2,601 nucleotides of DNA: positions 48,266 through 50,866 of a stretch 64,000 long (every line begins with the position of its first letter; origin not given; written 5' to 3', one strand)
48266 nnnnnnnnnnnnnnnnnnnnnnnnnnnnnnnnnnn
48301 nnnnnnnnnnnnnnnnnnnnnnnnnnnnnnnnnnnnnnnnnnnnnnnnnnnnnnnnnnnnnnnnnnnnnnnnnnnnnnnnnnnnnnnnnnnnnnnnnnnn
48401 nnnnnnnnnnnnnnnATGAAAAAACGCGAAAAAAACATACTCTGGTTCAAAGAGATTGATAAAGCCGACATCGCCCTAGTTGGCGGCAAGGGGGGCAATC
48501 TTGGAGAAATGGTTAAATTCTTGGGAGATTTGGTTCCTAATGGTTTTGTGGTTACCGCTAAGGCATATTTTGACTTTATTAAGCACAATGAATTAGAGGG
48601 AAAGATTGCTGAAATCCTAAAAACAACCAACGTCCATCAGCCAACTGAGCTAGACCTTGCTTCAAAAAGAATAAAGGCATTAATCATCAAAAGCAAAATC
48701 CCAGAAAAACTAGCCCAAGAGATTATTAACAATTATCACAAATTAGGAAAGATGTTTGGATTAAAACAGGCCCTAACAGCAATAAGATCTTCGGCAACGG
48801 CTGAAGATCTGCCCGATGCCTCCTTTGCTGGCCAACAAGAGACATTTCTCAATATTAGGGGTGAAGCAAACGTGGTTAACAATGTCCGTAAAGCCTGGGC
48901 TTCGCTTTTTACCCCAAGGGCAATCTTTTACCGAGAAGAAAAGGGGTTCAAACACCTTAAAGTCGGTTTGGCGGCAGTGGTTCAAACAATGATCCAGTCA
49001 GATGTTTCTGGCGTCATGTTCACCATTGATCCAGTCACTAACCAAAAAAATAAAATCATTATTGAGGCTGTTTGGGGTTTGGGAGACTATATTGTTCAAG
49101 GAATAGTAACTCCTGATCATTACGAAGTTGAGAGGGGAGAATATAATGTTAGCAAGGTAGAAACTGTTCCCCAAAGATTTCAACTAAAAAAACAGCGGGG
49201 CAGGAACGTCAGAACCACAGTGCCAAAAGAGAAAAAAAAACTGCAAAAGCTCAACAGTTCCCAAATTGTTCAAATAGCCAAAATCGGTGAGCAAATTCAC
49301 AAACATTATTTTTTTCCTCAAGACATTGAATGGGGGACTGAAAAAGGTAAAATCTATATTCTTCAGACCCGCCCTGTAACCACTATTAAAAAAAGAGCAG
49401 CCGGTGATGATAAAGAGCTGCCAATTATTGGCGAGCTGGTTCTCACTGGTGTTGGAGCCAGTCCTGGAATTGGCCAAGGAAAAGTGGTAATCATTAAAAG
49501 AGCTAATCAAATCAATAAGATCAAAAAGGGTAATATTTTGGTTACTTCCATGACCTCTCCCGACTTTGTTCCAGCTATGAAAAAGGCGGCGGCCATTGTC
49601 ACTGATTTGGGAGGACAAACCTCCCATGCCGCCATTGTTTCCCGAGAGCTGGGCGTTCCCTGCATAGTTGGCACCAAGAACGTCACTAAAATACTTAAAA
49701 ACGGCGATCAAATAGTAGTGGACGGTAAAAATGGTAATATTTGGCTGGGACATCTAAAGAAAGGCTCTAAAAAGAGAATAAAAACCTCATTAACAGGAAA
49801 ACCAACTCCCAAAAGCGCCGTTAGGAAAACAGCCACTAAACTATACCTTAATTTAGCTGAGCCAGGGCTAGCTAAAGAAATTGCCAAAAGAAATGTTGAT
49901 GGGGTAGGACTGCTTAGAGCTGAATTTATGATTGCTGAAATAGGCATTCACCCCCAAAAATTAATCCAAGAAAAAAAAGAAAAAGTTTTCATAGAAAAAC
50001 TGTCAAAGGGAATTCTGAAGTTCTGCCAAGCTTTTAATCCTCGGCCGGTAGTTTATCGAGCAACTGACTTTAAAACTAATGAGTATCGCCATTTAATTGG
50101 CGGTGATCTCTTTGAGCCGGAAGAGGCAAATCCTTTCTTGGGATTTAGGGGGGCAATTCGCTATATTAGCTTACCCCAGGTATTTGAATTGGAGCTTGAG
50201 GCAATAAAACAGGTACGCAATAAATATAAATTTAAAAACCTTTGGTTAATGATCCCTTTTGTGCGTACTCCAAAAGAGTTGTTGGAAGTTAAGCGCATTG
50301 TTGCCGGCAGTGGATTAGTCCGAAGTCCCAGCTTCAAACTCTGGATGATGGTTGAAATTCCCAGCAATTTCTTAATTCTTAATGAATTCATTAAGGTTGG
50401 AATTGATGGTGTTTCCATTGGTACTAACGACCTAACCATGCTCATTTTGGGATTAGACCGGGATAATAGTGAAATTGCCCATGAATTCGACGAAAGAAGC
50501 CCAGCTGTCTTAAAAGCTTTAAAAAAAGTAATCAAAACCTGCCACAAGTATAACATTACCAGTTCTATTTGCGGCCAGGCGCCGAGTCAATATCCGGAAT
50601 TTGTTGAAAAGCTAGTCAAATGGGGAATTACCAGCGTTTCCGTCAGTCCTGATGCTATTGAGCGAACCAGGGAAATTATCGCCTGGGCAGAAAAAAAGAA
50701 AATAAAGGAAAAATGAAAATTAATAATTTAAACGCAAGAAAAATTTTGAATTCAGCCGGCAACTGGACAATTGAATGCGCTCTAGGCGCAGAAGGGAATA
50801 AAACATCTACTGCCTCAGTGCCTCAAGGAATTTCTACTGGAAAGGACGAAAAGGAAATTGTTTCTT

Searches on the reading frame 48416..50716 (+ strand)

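Call 9: search_protein_families(library=ncbifam, proteins=[window:48416-50716:+], max_evalue=1e-10)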
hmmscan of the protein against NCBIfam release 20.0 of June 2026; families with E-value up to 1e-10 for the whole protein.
window:48416-50716:+ (766 aa): 26 families (the best 25 are shown)
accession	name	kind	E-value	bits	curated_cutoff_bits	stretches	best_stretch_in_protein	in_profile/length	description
NF005057.0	PRK06464.1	equivalog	2.6e-282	938.6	598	1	3-765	2-795/798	phosphoenolpyruvate synthase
TIGR01418.1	PEP_synth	equivalog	1.8e-267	889.7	739.75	1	8-760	2-784/784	pyruvate, water dikinase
NF004878.0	PRK06241.1-3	subfamily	2.5e-119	399.8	945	2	5-325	2-315/891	phosphoenolpyruvate synthase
NF004877.0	PRK06241.1-2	subfamily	2.2e-108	363.8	866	2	6-324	3-315/869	phosphoenolpyruvate synthase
NF041857.1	RIF_Ptrans_rph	equivalog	2.8e-102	343.6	999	2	8-325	3-314/864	rifamycin-inactivating phosphotransferase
NF004879.0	PRK06241.1-4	equivalog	1.3e-101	341.2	976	2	7-333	4-324/868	phosphoenolpyruvate synthase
NF004881.0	PRK06241.2-2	equivalog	1.1e-95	321.7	883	2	12-331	9-320/898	phosphoenolpyruvate synthase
NF052631.1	prodigiosin_PigC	equivalog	5.2e-91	305.9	1300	2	17-328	11-304/883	prodigiosin ligase PigC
NF052632.1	undecylprod_RedH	equivalog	2.3e-87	293.8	1350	2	10-328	5-300/880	undecylprodigiosin ligase RedH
NF004880.0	PRK06241.2-1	equivalog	5.3e-82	276.1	972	2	6-324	2-283/837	phosphoenolpyruvate synthase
NF000283.1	RPH_KJ151292.1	equivalog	2.5e-73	247.7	1700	2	11-332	9-324/865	rifamycin-inactivating phosphotransferase Rph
NF004883.0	PRK06241.2-4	equivalog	1.3e-70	238.6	1063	2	22-326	32-332/928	phosphoenolpyruvate synthase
TIGR01417.1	PTS_I_fam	equivalog_domain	1.3e-52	179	341.7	1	368-764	150-545/565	phosphoenolpyruvate--protein phosphotransferase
NF004882.0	PRK06241.2-3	equivalog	1.7e-49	168.7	850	2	12-326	2-281/827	phosphoenolpyruvate synthase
TIGR01828.1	pyru_phos_dikin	equivalog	6.3e-49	166.7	843.45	1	342-508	387-563/865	pyruvate, phosphate dikinase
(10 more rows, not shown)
